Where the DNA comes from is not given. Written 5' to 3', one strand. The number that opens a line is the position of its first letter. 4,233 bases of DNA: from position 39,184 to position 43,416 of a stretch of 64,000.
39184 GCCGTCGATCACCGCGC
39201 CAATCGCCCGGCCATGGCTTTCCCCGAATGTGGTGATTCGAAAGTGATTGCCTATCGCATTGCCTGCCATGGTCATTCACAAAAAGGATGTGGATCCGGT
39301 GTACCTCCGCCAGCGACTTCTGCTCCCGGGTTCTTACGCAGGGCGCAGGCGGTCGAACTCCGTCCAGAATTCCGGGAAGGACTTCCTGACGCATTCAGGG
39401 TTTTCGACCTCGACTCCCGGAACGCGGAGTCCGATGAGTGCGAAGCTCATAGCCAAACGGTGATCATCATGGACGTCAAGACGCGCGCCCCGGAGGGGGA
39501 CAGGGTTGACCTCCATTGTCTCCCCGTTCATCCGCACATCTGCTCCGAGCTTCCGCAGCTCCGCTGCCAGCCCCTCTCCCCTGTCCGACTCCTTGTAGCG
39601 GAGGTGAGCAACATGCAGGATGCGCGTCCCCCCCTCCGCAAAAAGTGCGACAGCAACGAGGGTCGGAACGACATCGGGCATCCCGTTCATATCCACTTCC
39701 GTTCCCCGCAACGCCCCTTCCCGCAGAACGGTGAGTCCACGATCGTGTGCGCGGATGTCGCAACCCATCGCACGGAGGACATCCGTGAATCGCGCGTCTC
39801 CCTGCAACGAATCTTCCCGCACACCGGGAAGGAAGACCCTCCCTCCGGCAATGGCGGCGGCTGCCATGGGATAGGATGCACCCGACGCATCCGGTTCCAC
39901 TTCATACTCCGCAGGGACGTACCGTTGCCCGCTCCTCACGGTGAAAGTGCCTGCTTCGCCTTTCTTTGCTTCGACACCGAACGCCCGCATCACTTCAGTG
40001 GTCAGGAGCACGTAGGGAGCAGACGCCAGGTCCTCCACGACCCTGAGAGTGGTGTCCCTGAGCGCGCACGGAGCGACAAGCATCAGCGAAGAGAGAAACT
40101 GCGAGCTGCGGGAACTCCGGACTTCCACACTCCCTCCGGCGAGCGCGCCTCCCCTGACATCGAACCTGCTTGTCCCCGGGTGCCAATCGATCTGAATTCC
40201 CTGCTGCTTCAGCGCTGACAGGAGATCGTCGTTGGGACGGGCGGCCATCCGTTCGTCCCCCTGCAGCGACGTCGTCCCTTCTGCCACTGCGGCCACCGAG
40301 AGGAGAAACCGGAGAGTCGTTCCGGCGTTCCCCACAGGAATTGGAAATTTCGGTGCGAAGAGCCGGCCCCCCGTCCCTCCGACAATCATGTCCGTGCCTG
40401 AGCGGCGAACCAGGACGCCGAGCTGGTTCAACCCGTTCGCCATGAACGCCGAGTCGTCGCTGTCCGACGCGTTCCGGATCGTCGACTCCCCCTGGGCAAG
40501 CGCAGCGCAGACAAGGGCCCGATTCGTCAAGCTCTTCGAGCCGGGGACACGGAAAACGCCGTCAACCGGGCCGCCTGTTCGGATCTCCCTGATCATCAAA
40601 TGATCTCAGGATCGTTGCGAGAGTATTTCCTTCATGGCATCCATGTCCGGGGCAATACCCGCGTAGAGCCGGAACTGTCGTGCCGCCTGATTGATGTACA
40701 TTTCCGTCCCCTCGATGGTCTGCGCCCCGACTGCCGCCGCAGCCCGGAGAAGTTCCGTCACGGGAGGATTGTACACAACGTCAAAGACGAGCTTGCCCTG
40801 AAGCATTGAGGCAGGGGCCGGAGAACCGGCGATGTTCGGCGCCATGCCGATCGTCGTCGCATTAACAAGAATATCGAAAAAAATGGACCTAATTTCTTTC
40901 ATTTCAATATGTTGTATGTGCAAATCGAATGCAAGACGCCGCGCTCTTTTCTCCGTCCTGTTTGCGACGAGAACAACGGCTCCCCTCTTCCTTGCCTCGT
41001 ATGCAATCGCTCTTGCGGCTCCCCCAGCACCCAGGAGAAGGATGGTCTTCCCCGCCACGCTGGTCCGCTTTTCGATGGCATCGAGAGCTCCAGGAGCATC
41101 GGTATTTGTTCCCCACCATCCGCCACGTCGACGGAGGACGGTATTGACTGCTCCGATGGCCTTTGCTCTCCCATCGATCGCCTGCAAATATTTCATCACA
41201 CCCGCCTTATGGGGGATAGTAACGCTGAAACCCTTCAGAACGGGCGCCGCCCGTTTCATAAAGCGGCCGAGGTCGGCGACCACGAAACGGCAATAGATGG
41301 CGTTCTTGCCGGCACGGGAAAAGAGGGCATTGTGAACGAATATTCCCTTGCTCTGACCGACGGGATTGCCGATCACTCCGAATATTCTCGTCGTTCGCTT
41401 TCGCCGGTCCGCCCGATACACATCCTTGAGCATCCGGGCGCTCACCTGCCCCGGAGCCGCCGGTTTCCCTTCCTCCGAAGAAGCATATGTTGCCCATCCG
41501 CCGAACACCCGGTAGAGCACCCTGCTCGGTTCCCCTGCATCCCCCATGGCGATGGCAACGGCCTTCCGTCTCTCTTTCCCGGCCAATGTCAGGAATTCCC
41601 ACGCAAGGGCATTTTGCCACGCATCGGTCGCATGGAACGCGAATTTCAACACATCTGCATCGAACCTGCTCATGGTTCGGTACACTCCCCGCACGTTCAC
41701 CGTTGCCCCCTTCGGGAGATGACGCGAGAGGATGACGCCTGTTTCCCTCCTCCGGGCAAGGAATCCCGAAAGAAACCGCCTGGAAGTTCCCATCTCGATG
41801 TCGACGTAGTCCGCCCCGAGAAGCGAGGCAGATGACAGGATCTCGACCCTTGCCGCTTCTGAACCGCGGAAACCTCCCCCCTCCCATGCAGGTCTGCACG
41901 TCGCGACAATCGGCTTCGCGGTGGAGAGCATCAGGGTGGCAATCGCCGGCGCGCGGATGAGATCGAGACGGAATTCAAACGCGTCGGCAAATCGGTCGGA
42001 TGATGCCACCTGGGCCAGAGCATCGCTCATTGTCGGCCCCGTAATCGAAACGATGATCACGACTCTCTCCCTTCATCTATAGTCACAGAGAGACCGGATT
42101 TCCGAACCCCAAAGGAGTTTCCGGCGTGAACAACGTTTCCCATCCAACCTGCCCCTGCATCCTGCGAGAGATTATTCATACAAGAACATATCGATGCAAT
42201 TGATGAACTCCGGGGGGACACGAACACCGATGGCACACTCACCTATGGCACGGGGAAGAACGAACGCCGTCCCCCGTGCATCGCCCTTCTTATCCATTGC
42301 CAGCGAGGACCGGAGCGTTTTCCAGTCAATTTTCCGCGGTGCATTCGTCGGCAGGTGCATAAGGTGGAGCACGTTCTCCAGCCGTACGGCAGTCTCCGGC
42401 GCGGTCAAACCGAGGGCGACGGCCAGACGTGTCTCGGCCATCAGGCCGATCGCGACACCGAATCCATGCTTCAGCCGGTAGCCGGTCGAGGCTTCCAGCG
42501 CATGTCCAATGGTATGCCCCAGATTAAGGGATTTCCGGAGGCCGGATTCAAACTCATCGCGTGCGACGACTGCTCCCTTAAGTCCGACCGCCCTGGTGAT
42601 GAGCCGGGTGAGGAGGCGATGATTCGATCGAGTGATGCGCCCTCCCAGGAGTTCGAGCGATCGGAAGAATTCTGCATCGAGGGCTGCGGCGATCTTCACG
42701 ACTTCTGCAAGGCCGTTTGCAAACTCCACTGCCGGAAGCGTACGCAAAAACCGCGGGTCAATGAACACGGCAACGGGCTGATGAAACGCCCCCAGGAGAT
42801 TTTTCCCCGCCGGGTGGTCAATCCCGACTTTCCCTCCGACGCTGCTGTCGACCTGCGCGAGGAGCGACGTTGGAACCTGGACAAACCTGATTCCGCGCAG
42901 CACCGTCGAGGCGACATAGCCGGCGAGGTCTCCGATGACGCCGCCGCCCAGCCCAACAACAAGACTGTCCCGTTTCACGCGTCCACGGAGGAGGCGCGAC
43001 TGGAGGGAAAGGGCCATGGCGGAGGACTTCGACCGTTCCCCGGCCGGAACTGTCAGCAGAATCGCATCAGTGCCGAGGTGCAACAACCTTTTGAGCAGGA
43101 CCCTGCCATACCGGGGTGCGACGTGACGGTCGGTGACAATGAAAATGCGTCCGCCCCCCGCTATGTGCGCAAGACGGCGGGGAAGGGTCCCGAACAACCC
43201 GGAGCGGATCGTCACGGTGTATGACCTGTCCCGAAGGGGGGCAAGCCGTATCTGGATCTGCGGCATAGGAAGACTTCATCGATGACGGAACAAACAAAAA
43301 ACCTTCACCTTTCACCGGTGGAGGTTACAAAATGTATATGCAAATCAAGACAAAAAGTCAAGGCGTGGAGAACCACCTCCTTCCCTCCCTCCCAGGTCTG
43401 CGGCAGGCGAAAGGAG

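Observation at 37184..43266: Shikimate/aromatic cluster with two domain fusions; the only chorismate mutase is fused to chorismate synthase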

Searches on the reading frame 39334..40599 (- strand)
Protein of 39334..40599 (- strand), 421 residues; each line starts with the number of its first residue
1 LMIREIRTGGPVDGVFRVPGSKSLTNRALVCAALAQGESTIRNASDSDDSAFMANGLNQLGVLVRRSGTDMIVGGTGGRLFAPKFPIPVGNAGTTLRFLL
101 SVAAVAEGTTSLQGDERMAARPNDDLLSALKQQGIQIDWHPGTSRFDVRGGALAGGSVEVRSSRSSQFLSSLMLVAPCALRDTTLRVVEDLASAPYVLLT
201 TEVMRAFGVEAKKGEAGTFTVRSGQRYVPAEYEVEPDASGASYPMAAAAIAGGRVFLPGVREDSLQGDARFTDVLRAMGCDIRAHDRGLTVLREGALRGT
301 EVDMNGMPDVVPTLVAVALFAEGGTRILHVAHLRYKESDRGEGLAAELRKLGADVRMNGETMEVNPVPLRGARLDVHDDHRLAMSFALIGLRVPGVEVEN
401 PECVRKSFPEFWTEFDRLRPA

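Call 4: search_protein_families(library=ncbifam, proteins=[window:39334-40599:-], max_evalue=0.001)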
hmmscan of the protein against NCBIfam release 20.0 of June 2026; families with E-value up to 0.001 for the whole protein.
window:39334-40599:- (421 aa): 6 families
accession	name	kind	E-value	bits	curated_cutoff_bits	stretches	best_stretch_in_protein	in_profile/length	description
TIGR01356.1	aroA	equivalog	9.6e-120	400.2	287.25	1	14-418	1-412/415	3-phosphoshikimate 1-carboxyvinyltransferase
NF008816.0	PRK11860.1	equivalog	5.9e-97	325.4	943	1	12-417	15-434/662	bifunctional 3-phosphoshikimate 1-carboxyvinyltransferase/cytidylate kinase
NF011381.1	PRK14806.1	equivalog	5.5e-47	160.4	902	1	5-412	305-720/733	bifunctional prephenate dehydrogenase/3-phosphoshikimate 1-carboxyvinyltransferase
NF006873.0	PRK09369.1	subfamily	2.4e-22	79.2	297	1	5-395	5-386/419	UDP-N-acetylglucosamine 1-carboxyvinyltransferase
TIGR01072.1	murA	equivalog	2.8e-21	75.8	392.7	1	4-396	4-387/416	UDP-N-acetylglucosamine 1-carboxyvinyltransferase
NF009470.0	PRK12830.1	equivalog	5.8e-14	51.6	552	1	6-406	6-396/417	UDP-N-acetylglucosamine 1-carboxyvinyltransferase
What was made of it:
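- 39334..40599 (-): aroA, EPSP synthase (421 aa). TIGR01356 400.2 bits against a cutoff of 287.25 (call 4).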

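Call 5: search_protein_families(library=pfam, proteins=[window:39334-40599:-], max_evalue=0.01)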
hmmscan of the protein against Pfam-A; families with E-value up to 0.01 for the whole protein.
window:39334-40599:- (421 aa): 1 family
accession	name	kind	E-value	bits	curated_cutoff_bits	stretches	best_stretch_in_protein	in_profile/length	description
PF00275.25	EPSP_synthase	-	1.4e-110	370.4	22.8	1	7-413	2-415/417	EPSP synthase (3-phosphoshikimate 1-carboxyvinyltransferase)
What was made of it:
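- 39334..40599 (-): PF00275 E=1.4e-110 (call 5).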

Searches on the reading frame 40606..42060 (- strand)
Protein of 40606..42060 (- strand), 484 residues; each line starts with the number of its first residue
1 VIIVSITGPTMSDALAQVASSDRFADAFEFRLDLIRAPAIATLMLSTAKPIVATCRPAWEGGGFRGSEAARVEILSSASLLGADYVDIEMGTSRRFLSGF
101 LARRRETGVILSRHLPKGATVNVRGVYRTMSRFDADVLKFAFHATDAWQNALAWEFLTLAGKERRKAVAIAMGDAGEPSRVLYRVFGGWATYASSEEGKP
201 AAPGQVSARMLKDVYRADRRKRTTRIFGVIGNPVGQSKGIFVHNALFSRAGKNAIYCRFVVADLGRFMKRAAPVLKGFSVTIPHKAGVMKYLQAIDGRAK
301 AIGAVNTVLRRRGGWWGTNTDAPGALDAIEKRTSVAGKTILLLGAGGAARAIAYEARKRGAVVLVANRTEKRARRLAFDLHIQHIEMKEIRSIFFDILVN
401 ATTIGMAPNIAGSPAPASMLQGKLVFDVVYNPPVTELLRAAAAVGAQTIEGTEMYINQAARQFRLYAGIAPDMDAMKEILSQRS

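Call 4: search_protein_families(library=ncbifam, proteins=[window:40606-42060:-], max_evalue=0.001)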
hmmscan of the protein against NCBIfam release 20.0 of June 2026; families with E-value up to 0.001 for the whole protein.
window:40606-42060:- (484 aa): 21 families
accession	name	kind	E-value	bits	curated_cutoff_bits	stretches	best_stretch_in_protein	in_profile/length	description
TIGR00507.1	aroE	equivalog_domain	5.3e-67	225.8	200.2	1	226-481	2-266/270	shikimate dehydrogenase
NF001319.0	PRK00258.3-3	equivalog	2.1e-64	217.3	252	1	222-480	4-270/279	shikimate dehydrogenase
NF006802.0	PRK09310.1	equivalog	8.3e-55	186.4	598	1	1-466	1-453/477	bifunctional 3-dehydroquinate dehydratase/shikimate dehydrogenase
NF001322.0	PRK00258.3-6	equivalog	1.4e-54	185.3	285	1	224-478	5-261/272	shikimate dehydrogenase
NF001314.0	PRK00258.2-2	equivalog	1.7e-44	152.1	248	1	223-481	6-285/290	shikimate dehydrogenase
NF001316.0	PRK00258.2-5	equivalog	3.6e-43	147.7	247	1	225-480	2-257/263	shikimate dehydrogenase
NF001310.0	PRK00258.1-2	equivalog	2.2e-42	145.1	221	1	226-480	4-272/279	shikimate dehydrogenase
NF001312.0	PRK00258.1-4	equivalog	5e-42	144.1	295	1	219-475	4-272/285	shikimate dehydrogenase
NF009201.0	PRK12549.1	subfamily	7.3e-41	140.2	235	1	224-481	7-281/286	shikimate dehydrogenase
NF001311.0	PRK00258.1-3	equivalog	1.2e-40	139.5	235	1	225-480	6-269/279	shikimate dehydrogenase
NF009200.0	PRK12548.1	subfamily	2e-37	129.1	432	1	222-479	7-286/289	shikimate dehydrogenase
NF001315.0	PRK00258.2-4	equivalog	2.1e-35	122.3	413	1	224-480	7-279/284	shikimate dehydrogenase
NF009202.0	PRK12550.1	equivalog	2.2e-35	122.2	306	1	237-478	21-265/272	shikimate 5-dehydrogenase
NF001313.0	PRK00258.2-1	equivalog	4.4e-35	121.6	431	1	219-482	4-288/290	shikimate dehydrogenase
TIGR01093.1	aroD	equivalog_domain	1.4e-33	116.9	139.3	1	1-214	1-228/229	type I 3-dehydroquinate dehydratase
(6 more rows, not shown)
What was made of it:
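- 40606..42060 (-): aroD-aroE fusion (484 aa). Type I 3-dehydroquinate dehydratase, about residues 1-215 (41416-42060). Shikimate dehydrogenase, about residues 226-484 (40609-41385). TIGR00507 225.8 bits against a cutoff of 200.2 (call 4).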

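Call 5: search_protein_families(library=pfam, proteins=[window:40606-42060:-], max_evalue=0.01)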
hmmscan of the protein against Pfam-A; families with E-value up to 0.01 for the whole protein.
window:40606-42060:- (484 aa): 7 families
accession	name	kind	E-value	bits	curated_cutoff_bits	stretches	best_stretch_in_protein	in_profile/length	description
PF01487.21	DHquinase_I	-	6.5e-39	134.8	22.2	1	4-215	2-230/230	Type I 3-dehydroquinase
PF08501.16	Shikimate_dh_N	-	2.3e-19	69.8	27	1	229-308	1-83/83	Shikimate dehydrogenase substrate binding domain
PF01488.26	Shikimate_DH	-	3.9e-07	30.7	24.3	1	333-402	8-83/138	Shikimate / quinate 5-dehydrogenase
PF18317.6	SDH_C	-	7.8e-05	22.8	25.8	1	451-480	1-30/31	Shikimate 5'-dehydrogenase C-terminal domain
PF03807.23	F420_oxidored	-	8.6e-05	23.5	21.6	1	340-429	2-92/94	NADP oxidoreductase coenzyme F420-dependent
PF03435.24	Sacchrp_dh_NADP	-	0.0013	19.5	25.1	1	340-391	1-44/129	Saccharopine dehydrogenase NADP binding domain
PF02826.25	2-Hacid_dh_C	-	0.0082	16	25.1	0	331-377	30-75/178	D-isomer specific 2-hydroxyacid dehydrogenase, NAD binding domain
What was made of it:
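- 40606..42060 (-): PF01487 E=6.5e-39; PF08501, PF01488 and PF18317 (call 5).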

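Call 51: search_solved_structures(query=window:40606-42060:-, max_evalue=1e-10, show_alignments=1)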
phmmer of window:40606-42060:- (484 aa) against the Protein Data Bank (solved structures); distinct sequences matched with E-value up to 1e-10: 40.
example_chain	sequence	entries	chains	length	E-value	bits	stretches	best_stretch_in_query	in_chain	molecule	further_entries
2gpt_A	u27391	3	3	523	3.5e-79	270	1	9-481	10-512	3-dehydroquinate dehydratase/ shikimate 5-dehydrogenase | Bifunctional 3-dehydroquinate dehydratase/shikimate dehydrogenase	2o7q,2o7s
6bmb_A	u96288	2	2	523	3.3e-78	266.8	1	9-481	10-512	Bifunctional 3-dehydroquinate dehydratase/shikimate dehydrogenase, chloroplastic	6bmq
1nvt_A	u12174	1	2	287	2.3e-46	161.9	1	223-480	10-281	Shikimate 5'-dehydrogenase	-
2egg_A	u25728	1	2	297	5.6e-40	140.8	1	224-480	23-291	Shikimate 5-dehydrogenase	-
3don_A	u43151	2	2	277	7.5e-39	137.1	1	227-483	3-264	Shikimate dehydrogenase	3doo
1wxd_A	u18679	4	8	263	1.7e-35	126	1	227-479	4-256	shikimate 5-dehydrogenase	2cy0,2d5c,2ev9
5dzs_A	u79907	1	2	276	3.1e-33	118.6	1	226-468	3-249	Shikimate dehydrogenase (NADP(+))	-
2hk9_A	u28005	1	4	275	1.1e-32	116.8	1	223-469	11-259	Shikimate dehydrogenase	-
2hk7_A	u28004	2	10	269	1.1e-32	116.8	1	223-469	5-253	Shikimate dehydrogenase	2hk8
7cok_A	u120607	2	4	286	2.7e-32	115.5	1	228-480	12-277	5-ketofructose reductase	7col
6hqv_A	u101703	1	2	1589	2.8e-32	115.4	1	3-474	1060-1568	Pentafunctional AROM polypeptide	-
5swv_C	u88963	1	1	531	1.5e-29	106.4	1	32-477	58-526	Pentafunctional AROM polypeptide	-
3tnl_A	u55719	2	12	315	1.1e-28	103.6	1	221-480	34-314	Shikimate dehydrogenase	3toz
3fbt_A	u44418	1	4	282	1.1e-28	103.6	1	223-479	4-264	chorismate mutase and shikimate 5-dehydrogenase fusion protein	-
1nyt_A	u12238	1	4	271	4.4e-28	101.6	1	227-478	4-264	Shikimate 5-dehydrogenase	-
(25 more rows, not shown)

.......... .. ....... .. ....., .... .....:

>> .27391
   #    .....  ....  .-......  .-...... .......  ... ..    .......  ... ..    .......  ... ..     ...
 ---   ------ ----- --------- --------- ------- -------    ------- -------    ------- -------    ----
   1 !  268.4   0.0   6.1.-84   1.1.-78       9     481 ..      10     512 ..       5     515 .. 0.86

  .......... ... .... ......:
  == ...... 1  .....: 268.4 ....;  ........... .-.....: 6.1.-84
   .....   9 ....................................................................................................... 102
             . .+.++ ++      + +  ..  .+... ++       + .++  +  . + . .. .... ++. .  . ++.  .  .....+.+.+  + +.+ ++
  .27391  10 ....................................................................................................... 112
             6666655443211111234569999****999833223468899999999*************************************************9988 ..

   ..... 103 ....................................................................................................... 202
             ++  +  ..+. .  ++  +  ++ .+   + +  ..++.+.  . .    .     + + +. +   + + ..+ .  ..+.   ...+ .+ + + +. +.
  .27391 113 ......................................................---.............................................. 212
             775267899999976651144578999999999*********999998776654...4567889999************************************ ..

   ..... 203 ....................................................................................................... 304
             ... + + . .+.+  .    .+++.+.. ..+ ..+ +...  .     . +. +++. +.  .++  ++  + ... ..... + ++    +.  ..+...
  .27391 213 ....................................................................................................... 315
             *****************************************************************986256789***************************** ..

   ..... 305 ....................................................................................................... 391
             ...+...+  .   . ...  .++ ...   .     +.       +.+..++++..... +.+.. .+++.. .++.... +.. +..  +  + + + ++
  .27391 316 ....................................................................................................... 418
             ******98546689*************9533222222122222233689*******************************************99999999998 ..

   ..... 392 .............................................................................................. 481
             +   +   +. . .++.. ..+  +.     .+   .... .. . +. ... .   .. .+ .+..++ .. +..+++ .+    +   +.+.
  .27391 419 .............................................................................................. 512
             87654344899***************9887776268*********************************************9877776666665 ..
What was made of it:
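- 40606..42060 (-): Full-length alignment to Arabidopsis DHQ-SDH 2GPT, 270 bits, with the catalytic Lys and His of the dehydratase and the Lys (PHK) and Asp (NTD) of the dehydrogenase aligned (call 51).
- On Bifunctional type I DHQ dehydratase / shikimate dehydrogenase (plant-type DHQ-SDH): 2GPT 270 bits, residues 9-481 to 10-512 (call 51).
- Closest known: Plant bifunctional DHQ dehydratase-shikimate dehydrogenase. Same: The window's 484-aa AroD-AroE aligns over its full length (residues 9-481 to 10-512, 270 bits) with the same domain order and the catalytic residues (call 51).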

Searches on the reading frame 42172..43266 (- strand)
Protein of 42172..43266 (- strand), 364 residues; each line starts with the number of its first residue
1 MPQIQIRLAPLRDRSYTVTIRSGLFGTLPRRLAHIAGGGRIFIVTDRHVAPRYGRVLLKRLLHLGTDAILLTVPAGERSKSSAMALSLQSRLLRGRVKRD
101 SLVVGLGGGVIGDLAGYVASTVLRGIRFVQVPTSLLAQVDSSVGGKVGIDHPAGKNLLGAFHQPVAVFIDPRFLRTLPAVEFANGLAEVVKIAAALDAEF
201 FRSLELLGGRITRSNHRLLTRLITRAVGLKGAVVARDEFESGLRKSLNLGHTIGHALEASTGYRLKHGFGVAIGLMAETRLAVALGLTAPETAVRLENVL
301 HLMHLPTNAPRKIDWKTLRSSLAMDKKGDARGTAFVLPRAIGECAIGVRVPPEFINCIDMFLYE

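Call 4: search_protein_families(library=ncbifam, proteins=[window:42172-43266:-], max_evalue=0.001)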
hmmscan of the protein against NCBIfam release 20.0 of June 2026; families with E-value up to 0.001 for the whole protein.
window:42172-43266:- (364 aa): 7 families
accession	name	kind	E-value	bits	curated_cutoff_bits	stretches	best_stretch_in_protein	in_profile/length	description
TIGR01357.1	aroB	equivalog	8.4e-106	354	305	1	16-350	1-334/344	3-dehydroquinate synthase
TIGR04425.1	P_lya_rel_AroB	hypoth_equivalog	5.3e-65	219.7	400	1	31-344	19-326/348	AroB-related putative sugar phosphate phospholyase (cyclizing)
NF004852.0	PRK06203.1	equivalog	7.4e-56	189.7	333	1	70-306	91-330/407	3-dehydroquinate synthase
NF010627.0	PRK14021.1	equivalog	1.9e-50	171.8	565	1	61-343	231-521/542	bifunctional shikimate kinase/3-dehydroquinate synthase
NF010556.0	PRK13951.1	equivalog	3.7e-47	161.3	560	1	71-328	209-460/492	bifunctional shikimate kinase AroK/3-dehydroquinate synthase AroB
NF002022.0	PRK00843.1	equivalog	3.8e-05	22.8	413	1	98-197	86-181/350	NAD(P)-dependent glycerol-1-phosphate dehydrogenase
NF041822.1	daptide_DH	equivalog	0.00019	20.5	300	0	123-190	102-168/363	daptide-type RiPP biosynthesis dehydogenase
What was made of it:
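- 42172..43266 (-): aroB, 3-dehydroquinate synthase (364 aa); first gene of the operon. TIGR01357 354 bits against a cutoff of 305 (call 4).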

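Call 5: search_protein_families(library=pfam, proteins=[window:42172-43266:-], max_evalue=0.01)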
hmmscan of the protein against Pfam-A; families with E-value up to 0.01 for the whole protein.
window:42172-43266:- (364 aa): 3 families
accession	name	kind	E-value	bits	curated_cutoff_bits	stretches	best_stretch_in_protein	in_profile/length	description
PF01761.26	DHQ_synthase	-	3.4e-44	149.6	24.2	1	71-183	2-114/115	3-dehydroquinate synthase N-terminal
PF24621.2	DHQS_C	-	3.2e-38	131.3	27.6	1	185-327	1-143/144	3-dehydroquinate synthase C-terminal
PF13685.12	Fe-ADH_2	-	1.4e-08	35.3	28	1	22-178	4-149/149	Iron-containing alcohol dehydrogenase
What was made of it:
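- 42172..43266 (-): PF01761 plus PF24621 (call 5).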
